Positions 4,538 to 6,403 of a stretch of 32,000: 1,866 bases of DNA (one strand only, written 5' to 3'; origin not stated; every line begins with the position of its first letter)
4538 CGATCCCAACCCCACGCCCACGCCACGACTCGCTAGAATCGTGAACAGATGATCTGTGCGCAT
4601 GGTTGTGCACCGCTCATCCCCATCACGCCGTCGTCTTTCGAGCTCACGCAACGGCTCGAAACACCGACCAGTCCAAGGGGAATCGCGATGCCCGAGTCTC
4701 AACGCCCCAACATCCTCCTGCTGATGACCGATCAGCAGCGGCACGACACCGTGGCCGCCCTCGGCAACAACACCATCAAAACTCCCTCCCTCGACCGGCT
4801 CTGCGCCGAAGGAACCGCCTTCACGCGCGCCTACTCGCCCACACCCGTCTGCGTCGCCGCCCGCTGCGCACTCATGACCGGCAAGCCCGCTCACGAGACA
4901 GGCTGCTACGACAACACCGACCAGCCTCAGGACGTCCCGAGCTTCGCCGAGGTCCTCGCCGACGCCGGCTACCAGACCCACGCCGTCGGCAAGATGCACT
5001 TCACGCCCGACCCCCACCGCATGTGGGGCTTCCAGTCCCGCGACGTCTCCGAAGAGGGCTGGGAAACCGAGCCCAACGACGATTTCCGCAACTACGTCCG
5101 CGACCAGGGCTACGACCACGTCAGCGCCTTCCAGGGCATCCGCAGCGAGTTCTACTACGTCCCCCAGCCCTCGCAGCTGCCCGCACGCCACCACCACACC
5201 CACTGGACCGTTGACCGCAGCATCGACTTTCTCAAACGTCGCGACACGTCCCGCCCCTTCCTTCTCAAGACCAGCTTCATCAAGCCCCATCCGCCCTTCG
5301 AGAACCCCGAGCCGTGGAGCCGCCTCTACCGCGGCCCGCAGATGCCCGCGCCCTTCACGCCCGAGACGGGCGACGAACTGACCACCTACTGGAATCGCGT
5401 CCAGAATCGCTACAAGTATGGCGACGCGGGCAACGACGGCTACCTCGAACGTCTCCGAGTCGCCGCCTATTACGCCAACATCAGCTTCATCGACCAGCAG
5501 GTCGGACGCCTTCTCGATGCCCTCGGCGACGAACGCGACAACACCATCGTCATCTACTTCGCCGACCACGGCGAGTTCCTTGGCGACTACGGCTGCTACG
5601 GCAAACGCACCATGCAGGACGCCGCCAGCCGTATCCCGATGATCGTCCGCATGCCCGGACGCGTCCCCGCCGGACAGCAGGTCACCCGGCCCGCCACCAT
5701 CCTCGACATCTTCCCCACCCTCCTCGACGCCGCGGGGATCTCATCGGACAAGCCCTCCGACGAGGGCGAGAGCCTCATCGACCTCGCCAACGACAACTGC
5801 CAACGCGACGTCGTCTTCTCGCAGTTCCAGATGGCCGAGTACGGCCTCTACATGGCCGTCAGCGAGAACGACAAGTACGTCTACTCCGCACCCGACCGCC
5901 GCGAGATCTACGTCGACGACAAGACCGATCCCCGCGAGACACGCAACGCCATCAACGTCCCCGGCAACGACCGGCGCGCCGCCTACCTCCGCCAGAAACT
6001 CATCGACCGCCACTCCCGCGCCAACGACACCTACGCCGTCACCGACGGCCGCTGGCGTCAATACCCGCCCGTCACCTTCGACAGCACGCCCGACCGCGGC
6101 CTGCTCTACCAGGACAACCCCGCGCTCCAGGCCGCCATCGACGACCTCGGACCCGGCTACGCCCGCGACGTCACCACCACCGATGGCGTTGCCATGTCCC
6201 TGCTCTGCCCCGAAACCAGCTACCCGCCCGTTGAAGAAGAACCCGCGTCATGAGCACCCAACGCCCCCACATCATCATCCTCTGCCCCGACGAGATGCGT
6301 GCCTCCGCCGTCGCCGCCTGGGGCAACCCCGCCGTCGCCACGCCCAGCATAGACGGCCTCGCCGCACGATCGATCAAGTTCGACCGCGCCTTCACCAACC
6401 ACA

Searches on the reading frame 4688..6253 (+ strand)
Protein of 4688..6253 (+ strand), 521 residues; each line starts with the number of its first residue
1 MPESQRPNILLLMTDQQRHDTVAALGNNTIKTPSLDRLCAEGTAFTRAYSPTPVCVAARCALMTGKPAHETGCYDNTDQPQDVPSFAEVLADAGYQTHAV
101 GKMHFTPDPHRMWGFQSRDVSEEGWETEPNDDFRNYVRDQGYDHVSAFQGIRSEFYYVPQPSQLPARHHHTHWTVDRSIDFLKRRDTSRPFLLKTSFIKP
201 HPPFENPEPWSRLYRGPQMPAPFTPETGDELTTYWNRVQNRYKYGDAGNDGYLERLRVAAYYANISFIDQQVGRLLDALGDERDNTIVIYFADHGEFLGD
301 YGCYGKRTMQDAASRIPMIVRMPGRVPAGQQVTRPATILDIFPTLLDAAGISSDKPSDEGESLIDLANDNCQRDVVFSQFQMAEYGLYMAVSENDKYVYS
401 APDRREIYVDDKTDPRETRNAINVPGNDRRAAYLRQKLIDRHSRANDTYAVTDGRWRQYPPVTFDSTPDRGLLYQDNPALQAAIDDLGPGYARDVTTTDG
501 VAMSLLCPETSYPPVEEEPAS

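Call 7: search_protein_families(library=pfam, proteins=[window:4688-6253:+])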
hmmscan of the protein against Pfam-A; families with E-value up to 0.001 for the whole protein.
window:4688-6253:+ (521 aa): 3 families
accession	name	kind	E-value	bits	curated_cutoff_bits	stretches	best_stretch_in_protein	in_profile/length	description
PF00884.28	Sulfatase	-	3.4e-54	184.6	25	1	7-351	1-301/301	Sulfatase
PF16347.10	SGSH_C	-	4.6e-13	50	29.3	1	299-440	1-150/154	N-sulphoglucosamine sulphohydrolase, C-terminal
PF01663.27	Phosphodiest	-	3.9e-06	27.1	23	1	10-295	2-220/342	Type I phosphodiesterase / nucleotide pyrophosphatase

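Call 46: find_homologous_proteins(query=window:4688-6253:+, max_evalue=1e-80)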
Query window:4688-6253:+ (521 aa): 1212 proteins with E <= 1e-80 among 8000 candidates; the best 120 are listed.
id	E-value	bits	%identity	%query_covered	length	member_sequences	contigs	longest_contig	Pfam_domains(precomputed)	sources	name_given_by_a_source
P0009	0.0e+0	1229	100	100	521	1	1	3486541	PF01663.28,PF16347.11,PF00884.29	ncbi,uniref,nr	ncbi:sulfatase family protein [Mucisphaera calidilacus]|uniref:Arylsulfatase n=1 Tax=Mucisphaera cal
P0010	1.2e-220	752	64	97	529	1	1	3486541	PF01663.28,PF16347.11,PF00884.29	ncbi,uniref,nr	ncbi:sulfatase family protein [Mucisphaera calidilacus]|uniref:Arylsulfatase n=1 Tax=Mucisphaera cal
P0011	4.9e-213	727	63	97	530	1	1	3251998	PF01663.28,PF16347.11,PF00884.29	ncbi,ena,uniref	ncbi:sulfatase family protein [Mucisphaera sp.]|uniref:sulfatase family protein n=1 Tax=Mucisphaera 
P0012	1.6e-202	692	60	97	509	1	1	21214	PF01663.28,PF16347.11,PF00884.29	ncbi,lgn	-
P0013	3.8e-185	635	56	98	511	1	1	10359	PF01663.28,PF16347.11,PF00884.29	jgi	jgi:choline-sulfatase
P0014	2.9e-182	625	56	97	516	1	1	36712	PF16347.11,PF00884.29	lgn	-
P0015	1.1e-181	623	57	98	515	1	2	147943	PF01663.28,PF16347.11,PF00884.29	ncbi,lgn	-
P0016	2.7e-181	622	56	97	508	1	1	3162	PF01663.28,PF16347.11,PF00884.29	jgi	-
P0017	1.6e-180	619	56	97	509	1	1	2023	PF01663.28,PF16347.11,PF00884.29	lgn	-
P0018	2.0e-180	619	56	97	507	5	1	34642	PF01663.28,PF16347.11,PF00884.29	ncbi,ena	-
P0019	2.6e-180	619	56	97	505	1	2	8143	PF01663.28,PF16347.11,PF00884.29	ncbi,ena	-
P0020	1.6e-179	616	55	98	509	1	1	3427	PF01663.28,PF16347.11,PF00884.29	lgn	-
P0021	3.5e-179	615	57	95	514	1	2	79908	PF01663.28,PF16347.11,PF00884.29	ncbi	-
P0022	5.3e-179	614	55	96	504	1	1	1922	PF01663.28,PF16347.11,PF00884.29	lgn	-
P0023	1.1e-178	613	56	95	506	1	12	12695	PF01663.28,PF16347.11,PF00884.29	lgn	-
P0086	2.4e-168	579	54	97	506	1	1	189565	PF01663.28,PF16347.11,PF00884.29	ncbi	ncbi:MAG: sulfatase-like hydrolase/transferase [Planctomycetota bacterium]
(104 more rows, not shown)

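Call 47: find_encoding_contigs(protein=P0010, flank=10000, max_places=3)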
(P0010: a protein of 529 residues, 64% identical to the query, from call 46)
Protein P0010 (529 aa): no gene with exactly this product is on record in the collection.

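Call 48: find_encoding_contigs(protein=P0011, flank=10000, max_places=3)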
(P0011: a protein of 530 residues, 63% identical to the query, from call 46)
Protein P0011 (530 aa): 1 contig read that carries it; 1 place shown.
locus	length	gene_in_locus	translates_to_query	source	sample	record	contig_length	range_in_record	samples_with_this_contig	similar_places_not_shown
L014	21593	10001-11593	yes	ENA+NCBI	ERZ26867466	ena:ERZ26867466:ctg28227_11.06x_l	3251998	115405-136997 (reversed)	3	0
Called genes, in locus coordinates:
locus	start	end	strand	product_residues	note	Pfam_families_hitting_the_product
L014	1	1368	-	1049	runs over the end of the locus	PF00873:ACR_tran, PF03176:MMPL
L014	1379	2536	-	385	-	PF25919:BSH_CusB (faint), PF25917:BSH_RND, PF25885:HH_EMRA (faint), PF25876:HH_MFP_RND, PF25944:Beta-barrel_RND, PF25954:Beta-barrel_RND_2 (faint), PF25967:RND-MFP_C, PF25989:YknX_C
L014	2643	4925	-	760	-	PF08531:Bac_rhamnosid_N, PF17389:Bac_rhamnosid6H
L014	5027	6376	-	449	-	-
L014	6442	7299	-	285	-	PF07963:N_methyl (weak)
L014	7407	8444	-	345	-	PF07589:PEP_exosort_dom (weak)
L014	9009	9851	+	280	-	PF00165:HTH_AraC (weak), PF12833:HTH_18, PF00165:HTH_AraC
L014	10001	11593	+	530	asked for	PF00884:Sulfatase, PF01663:Phosphodiest (faint), PF16347:SGSH_C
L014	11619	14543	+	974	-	PF02837:Glyco_hydro_2_N, PF22666:Glyco_hydro_2_N2 (weak), PF00703:Glyco_hydro_2, PF02836:Glyco_hydro_2_C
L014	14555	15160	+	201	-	-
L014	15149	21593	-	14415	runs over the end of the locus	-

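Call 49: find_encoding_contigs(protein=P0012, flank=10000, max_places=3)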
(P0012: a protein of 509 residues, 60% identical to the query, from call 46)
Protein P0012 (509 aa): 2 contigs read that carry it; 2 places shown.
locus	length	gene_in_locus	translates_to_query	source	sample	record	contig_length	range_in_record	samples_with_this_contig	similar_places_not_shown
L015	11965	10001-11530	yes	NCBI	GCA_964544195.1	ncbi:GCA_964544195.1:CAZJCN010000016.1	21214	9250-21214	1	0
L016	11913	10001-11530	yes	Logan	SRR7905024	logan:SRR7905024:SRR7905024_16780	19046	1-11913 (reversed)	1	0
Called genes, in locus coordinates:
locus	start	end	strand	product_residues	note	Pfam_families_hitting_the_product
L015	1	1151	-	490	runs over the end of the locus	PF00370:FGGY_N, PF02782:FGGY_C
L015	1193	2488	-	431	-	PF06134:RhaA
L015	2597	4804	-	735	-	PF00596:Aldolase_II, PF00106:adh_short, PF08659:KR, PF13561:adh_short_C2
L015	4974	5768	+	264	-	PF08220:HTH_DeoR, PF00455:DeoRC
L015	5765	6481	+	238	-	PF02754:CCG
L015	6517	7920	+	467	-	PF02589:LUD_dom, PF13187:Fer4_9 (faint), PF12797:Fer4_2 (faint), PF13237:Fer4_10 (faint), PF12838:Fer4_7 (weak), PF13183:Fer4_8, PF13534:Fer4_17 (weak), PF11870:LutB_C, +3 more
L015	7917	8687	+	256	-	PF02589:LUD_dom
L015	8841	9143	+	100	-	-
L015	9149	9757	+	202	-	PF00165:HTH_AraC (weak), PF12833:HTH_18, PF00165:HTH_AraC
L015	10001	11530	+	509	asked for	PF00884:Sulfatase, PF01663:Phosphodiest (faint), PF16347:SGSH_C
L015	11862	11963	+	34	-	?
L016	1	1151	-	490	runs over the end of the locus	PF00370:FGGY_N, PF02782:FGGY_C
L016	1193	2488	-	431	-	PF06134:RhaA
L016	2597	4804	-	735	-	PF00596:Aldolase_II, PF00106:adh_short, PF08659:KR, PF13561:adh_short_C2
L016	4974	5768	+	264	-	PF08220:HTH_DeoR, PF00455:DeoRC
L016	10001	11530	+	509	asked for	PF00884:Sulfatase, PF01663:Phosphodiest (faint), PF16347:SGSH_C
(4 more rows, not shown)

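Call 50: find_encoding_contigs(protein=P0086, flank=10000, max_places=2)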
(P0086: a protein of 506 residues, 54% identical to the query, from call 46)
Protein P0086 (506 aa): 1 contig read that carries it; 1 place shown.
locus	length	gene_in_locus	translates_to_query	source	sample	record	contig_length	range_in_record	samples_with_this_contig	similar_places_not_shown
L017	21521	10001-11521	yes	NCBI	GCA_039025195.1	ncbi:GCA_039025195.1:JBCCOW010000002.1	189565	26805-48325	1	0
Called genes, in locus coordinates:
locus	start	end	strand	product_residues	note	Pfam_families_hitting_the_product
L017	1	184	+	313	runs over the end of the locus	PF03664:Glyco_hydro_62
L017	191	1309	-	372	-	-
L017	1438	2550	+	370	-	PF01408:GFO_IDH_MocA, PF22725:GFO_IDH_MocA_C3 (weak)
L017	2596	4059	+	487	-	PF22848:ASD1_dom, PF06964:Alpha-L-AF_C (weak)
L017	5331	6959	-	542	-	PF22848:ASD1_dom (faint)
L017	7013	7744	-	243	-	PF07963:N_methyl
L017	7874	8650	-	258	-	-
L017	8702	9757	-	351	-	PF00356:LacI, PF00532:Peripla_BP_1, PF13377:Peripla_BP_3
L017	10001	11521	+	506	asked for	PF00884:Sulfatase, PF01663:Phosphodiest (faint), PF16347:SGSH_C (weak)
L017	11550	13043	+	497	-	PF03747:ADP_ribosyl_GH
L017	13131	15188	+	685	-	PF16334:DUF4964, PF17168:DUF5127, PF16335:GtaA_6_Hairpin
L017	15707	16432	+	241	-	PF22725:GFO_IDH_MocA_C3 (faint), PF02894:GFO_IDH_MocA_C (weak)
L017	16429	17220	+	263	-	PF06452:CBM9_1 (weak)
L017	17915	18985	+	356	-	PF00356:LacI, PF00532:Peripla_BP_1 (weak), PF13377:Peripla_BP_3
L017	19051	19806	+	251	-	-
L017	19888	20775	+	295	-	-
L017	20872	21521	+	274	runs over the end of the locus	PF07963:N_methyl, PF07596:SBP_bac_10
